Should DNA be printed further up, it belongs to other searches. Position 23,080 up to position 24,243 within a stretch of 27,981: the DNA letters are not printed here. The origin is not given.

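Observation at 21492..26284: Six uncharacterised genes tightly packed behind the GGGPS gene: a candidate ether-lipid tailoring/export module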

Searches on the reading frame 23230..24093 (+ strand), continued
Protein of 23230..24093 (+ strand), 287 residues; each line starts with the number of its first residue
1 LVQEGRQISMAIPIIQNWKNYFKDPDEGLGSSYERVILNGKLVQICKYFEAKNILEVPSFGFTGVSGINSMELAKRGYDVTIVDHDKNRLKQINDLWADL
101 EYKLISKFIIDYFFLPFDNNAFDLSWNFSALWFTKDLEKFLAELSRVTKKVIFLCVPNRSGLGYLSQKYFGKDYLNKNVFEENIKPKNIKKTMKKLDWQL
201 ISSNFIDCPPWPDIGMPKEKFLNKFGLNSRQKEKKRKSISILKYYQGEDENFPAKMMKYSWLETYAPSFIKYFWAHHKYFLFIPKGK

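Call 40: search_protein_families(library=pfam, proteins=[L091:2354-3469:+, L068:11582-12490:+, L081:1140-2321:+, L141:10833-11783:+, L082:7517-9820:+, L105:10288-13134:+, L097:12762-14510:+, L072:6805-8478:+, L097:14467-16365:+, L073:10621-11550:+], max_evalue=0.001)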
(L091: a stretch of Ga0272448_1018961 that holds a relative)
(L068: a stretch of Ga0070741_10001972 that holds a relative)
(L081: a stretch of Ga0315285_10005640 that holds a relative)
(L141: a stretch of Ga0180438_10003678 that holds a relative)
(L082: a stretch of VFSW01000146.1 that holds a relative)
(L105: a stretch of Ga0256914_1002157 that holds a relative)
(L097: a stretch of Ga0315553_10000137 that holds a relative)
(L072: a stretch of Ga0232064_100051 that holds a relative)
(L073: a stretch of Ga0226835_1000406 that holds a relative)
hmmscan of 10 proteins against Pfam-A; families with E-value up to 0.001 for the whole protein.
L091:2354-3469:+ (371 aa): 2 families
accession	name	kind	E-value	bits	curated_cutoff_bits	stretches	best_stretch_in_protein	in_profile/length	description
PF04055.27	Radical_SAM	-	4.8e-18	66.3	29.5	1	30-170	2-151/166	Radical SAM superfamily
PF13186.11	SPASM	-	8.1e-09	36.1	21.5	1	278-334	1-67/67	Iron-sulfur cluster-binding domain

L068:11582-12490:+ (302 aa): 2 families
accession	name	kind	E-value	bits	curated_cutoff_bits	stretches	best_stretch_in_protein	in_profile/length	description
PF00535.33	Glycos_transf_2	-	2.5e-31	109.3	23.3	1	21-152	1-144/168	Glycosyl transferase family 2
PF13641.12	Glyco_tranf_2_3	-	3.4e-09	37.5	27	1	19-145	2-133/230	Glycosyltransferase like family 2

L081:1140-2321:+ (393 aa): 5 families
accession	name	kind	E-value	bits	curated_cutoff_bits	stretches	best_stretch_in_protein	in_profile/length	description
PF02374.21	ArsA_ATPase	-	4.7e-93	312.2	24.3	1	1-302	1-304/305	Anion-transporting ATPase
PF17886.7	ArsA_HSP20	-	1.6e-22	79.3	22.5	1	323-385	1-63/63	HSP20-like domain found in ArsA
PF13614.12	AAA_31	-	2.6e-09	37.7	27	1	3-145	4-138/177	AAA domain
PF01656.29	CbiA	-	2.4e-06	27.9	25.4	1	5-220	3-80/125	CobQ/CobB/MinD/ParA nucleotide binding domain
PF10609.15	ParA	-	1.6e-05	24.9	27.1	1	3-135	6-122/246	NUBPL iron-transfer P-loop NTPase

L141:10833-11783:+ (316 aa): 8 families
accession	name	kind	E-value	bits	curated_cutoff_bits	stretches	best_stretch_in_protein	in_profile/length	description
PF16363.11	GDP_Man_Dehyd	-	1.8e-60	205.6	27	1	4-306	1-331/332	GDP-mannose 4,6 dehydratase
PF01370.27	Epimerase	-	2.1e-59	201.3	20.9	1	3-244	1-240/240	NAD dependent epimerase/dehydratase family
PF01073.25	3Beta_HSD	-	2.2e-20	73.3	22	1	4-226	1-223/280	3-beta hydroxysteroid dehydrogenase/isomerase family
PF04321.23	RmlD_sub_bind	-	3.2e-16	59.7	27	1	1-296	1-271/287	RmlD substrate binding domain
PF02719.21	Polysacc_synt_2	-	1.3e-14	54.5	20.2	1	3-211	1-197/293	Polysaccharide biosynthesis protein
PF07993.18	NAD_binding_4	-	4.5e-09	36.3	20.1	1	5-184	1-209/258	Male sterility protein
PF00106.31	adh_short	-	0.00011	22.2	26.6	1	3-89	3-87/195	short chain dehydrogenase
PF13460.12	NAD_binding_10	-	0.00017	21.9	27.2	1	7-160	1-128/184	NAD(P)H-binding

L082:7517-9820:+ (767 aa): 2 families
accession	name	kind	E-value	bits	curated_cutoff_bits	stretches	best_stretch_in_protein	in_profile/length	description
PF11028.14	TMEM260-like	-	8.5e-24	84.7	24.2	1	49-198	1-173/179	Protein O-mannosyl-transferase TMEM260-like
PF02366.24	PMT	-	0.00027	21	22.7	1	86-233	80-235/245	Dolichyl-phosphate-mannose-protein mannosyltransferase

L105:10288-13134:+ (948 aa): 1 family
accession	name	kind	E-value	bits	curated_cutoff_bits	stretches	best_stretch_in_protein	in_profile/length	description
PF15711.10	ILEI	-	1e-12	48.8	27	1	823-905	2-90/90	Interleukin-like EMT inducer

L097:12762-14510:+ (582 aa): 1 family
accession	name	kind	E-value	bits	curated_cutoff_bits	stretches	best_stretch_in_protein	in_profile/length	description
PF09594.16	GT87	-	1.3e-07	32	25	1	149-355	26-227/237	Glycosyltransferase family 87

L072:6805-8478:+ (557 aa): 1 family
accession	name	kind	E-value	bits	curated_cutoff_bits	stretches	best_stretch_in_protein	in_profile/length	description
PF01663.27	Phosphodiest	-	3.3e-42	145.7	23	1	12-430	1-313/342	Type I phosphodiesterase / nucleotide pyrophosphatase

L097:14467-16365:+ (632 aa): 0 families

L073:10621-11550:+ (309 aa): 1 family
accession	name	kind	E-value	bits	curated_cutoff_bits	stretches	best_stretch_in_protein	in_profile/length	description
PF05685.18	Uma2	-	7.8e-19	68.2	27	1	89-251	10-165/172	Putative restriction endonuclease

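Call 43: search_solved_structures(query=A1, max_evalue=1, show_alignments=2)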
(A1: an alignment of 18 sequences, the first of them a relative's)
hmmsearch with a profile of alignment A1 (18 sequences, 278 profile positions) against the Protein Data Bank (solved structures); distinct sequences matched with E-value up to 1: 45.
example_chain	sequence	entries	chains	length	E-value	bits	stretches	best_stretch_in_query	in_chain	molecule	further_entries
8k76_A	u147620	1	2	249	8e-07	31.6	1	65-147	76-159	S-adenosylmethionine-dependent methyltransferase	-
3bus_A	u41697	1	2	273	1.3e-06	30.9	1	67-140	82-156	Methyltransferase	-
6uak_A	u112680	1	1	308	5.3e-06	28.9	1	73-141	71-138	SAM dependent methyltransferase LahSB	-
3mgg_A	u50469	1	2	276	1.2e-05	27.8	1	59-139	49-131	Methyltransferase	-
6uv6_A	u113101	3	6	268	2.9e-05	26.5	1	69-148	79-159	D-glucose O-methyltransferase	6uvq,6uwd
5gm1_A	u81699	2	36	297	5e-05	25.7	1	66-136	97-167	O-methylransferase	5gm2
2avn_A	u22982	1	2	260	0.00082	21.7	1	58-170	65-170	ubiquinone/menaquinone biosynthesis methyltransferase-related protein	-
2p8j_A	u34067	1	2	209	0.001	21.4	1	67-147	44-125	S-adenosylmethionine-dependent methyltransferase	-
1vlm_A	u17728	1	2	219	0.001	21.4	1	96-191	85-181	SAM-dependent methyltransferase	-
6f5z_A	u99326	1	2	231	0.0014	21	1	99-151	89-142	24-sterol C-methyltransferase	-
8joz_A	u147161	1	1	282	0.0017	20.7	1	56-142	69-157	tRNA 5-carboxymethoxyuridine methyltransferase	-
4htf_A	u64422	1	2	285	0.0017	20.6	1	56-142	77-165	S-adenosylmethionine-dependent methyltransferase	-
1vl5_A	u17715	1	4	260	0.0023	20.3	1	70-192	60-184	unknown conserved protein BH2331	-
3sm3_A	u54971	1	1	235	0.0033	19.7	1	61-141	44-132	SAM-dependent methyltransferases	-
1xxl_A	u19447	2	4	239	0.0047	19.2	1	75-141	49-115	YcgJ protein | ycgJ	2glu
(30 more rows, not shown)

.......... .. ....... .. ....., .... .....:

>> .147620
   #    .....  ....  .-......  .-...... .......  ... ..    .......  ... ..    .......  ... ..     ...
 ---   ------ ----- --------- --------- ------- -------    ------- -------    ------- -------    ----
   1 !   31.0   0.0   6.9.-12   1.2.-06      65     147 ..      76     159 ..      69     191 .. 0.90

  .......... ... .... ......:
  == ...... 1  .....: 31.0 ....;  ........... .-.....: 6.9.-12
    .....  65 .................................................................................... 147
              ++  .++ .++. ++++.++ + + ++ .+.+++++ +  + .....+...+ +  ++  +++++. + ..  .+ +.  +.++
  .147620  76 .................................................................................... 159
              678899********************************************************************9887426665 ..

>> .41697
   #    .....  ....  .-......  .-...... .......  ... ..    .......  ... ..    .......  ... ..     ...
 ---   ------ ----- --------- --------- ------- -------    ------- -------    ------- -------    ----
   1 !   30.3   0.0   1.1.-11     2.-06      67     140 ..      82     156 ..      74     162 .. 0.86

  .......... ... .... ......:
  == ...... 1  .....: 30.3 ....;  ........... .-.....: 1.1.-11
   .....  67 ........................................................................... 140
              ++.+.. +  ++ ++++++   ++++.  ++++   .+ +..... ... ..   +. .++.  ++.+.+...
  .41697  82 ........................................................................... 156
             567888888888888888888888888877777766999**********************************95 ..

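Call 48: find_homologous_proteins(query=P0126, max_evalue=1e-10)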
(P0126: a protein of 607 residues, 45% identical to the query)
Query P0126 (607 aa): 10 proteins with E <= 1e-10 among 8000 candidates.
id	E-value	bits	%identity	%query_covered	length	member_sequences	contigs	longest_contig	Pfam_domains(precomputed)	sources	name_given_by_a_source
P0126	0.0e+0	1418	100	100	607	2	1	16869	PF04321.24,PF16363.12,PF05368.20,PF01073.26,PF07993.19,PF13460.13,PF08241.19,PF01370.28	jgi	-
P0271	1.4e-220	752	55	99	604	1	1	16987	PF04321.24,PF16363.12,PF05368.20,PF01073.26,PF07993.19,PF13460.13,PF08241.19,PF01370.28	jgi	jgi:nucleoside-diphosphate-sugar epimerase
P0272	1.1e-17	82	29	44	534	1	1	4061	PF04321.24,PF16363.12,PF02719.22,PF05368.20,PF01073.26,PF07993.19,PF13460.13,PF02397.23,PF01370.28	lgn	-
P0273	5.7e-17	79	36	31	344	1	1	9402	PF04321.24,PF16363.12,PF05368.20,PF01073.26,PF07993.19,PF13460.13,PF01370.28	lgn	-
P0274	2.3e-15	74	30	44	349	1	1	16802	PF04321.24,PF16363.12,PF02719.22,PF05368.20,PF01073.26,PF07993.19,PF13460.13,PF01370.28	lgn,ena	-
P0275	2.5e-13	67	37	27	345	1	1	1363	PF04321.24,PF16363.12,PF02719.22,PF01073.26,PF07993.19,PF13460.13,PF01370.28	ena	-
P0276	2.0e-12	64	32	29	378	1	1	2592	PF16363.12,PF02719.22,PF05368.20,PF01073.26,PF07993.19,PF13460.13,PF01370.28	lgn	-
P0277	2.1e-12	64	36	34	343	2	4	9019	PF04321.24,PF16363.12,PF02719.22,PF01073.26,PF07993.19,PF13460.13,PF01370.28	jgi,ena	jgi:nucleoside-diphosphate-sugar epimerase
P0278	1.0e-11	62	31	29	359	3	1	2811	PF16363.12,PF01073.26,PF07993.19,PF13460.13,PF01370.28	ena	-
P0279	9.1e-11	59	29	29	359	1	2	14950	PF16363.12,PF05368.20,PF01073.26,PF07993.19,PF13460.13,PF01370.28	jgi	jgi:nucleoside-diphosphate-sugar epimerase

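Call 49: find_encoding_contigs(protein=P0126, flank=10000, max_places=2)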
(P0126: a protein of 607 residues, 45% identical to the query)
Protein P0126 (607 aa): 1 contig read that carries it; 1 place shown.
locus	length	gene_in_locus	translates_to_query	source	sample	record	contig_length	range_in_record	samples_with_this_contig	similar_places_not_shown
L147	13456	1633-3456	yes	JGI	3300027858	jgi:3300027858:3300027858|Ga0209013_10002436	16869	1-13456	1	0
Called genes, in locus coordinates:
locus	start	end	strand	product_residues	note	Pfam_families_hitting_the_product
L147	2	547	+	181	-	?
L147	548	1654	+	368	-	PF04055:Radical_SAM, PF13186:SPASM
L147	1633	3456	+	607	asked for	PF01073:3Beta_HSD, PF01370:Epimerase, PF04321:RmlD_sub_bind (weak), PF05368:NmrA, PF07993:NAD_binding_4, PF13460:NAD_binding_10, PF16363:GDP_Man_Dehyd, PF08241:Methyltransf_11 (weak)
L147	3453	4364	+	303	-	PF00535:Glycos_transf_2, PF10111:Glyco_tranf_2_2 (weak), PF13641:Glyco_tranf_2_3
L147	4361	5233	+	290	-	PF00348:polyprenyl_synt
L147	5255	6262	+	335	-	PF00535:Glycos_transf_2, PF10111:Glyco_tranf_2_2, PF13641:Glyco_tranf_2_3, PF13632:Glyco_trans_2_3 (faint)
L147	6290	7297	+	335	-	PF01040:UbiA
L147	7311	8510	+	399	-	PF01494:FAD_binding_3 (faint), PF04820:Trp_halogenase (faint), PF05834:Lycopene_cycl, PF13454:NAD_binding_9 (faint), PF01266:DAO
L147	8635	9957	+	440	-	PF01943:Polysacc_synt, PF13440:Polysacc_synt_3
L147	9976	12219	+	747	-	PF01326:PPDK_N, PF27448:Rph_4th, PF00391:PEP-utilizers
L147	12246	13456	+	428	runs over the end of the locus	PF06722:EryCIII-like_C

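Call 50: find_encoding_contigs(protein=P0271, flank=10000, max_places=2)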
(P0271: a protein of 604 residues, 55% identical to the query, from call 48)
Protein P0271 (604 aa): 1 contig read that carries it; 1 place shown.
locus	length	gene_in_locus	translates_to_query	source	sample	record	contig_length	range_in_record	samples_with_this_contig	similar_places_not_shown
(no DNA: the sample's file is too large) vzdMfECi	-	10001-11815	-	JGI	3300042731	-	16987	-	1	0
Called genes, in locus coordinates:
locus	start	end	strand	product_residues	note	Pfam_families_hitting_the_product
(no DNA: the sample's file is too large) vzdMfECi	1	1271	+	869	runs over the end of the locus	PF00082:Peptidase_S8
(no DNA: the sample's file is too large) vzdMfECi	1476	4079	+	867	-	PF00082:Peptidase_S8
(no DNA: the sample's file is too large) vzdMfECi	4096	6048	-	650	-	PF03169:OPT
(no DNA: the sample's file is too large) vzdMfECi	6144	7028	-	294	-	PF23322:PPIase_AIP (faint), PF00254:FKBP_C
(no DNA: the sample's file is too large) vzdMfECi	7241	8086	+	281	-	PF00535:Glycos_transf_2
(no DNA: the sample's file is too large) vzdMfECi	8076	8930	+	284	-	PF00535:Glycos_transf_2, PF13641:Glyco_tranf_2_3, PF13632:Glyco_trans_2_3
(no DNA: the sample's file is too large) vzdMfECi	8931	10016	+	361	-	PF04055:Radical_SAM, PF13186:SPASM (faint)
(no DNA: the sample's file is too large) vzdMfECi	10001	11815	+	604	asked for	PF01073:3Beta_HSD, PF01370:Epimerase, PF04321:RmlD_sub_bind, PF05368:NmrA, PF13460:NAD_binding_10, PF16363:GDP_Man_Dehyd, PF07993:NAD_binding_4 (weak), PF08241:Methyltransf_11 (weak)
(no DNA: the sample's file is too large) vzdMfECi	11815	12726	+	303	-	PF00535:Glycos_transf_2, PF13641:Glyco_tranf_2_3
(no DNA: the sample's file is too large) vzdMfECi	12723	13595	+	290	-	PF00348:polyprenyl_synt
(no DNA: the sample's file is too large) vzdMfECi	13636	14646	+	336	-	PF00535:Glycos_transf_2, PF10111:Glyco_tranf_2_2 (weak), PF13641:Glyco_tranf_2_3, PF13632:Glyco_trans_2_3 (weak)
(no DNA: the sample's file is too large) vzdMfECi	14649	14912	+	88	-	?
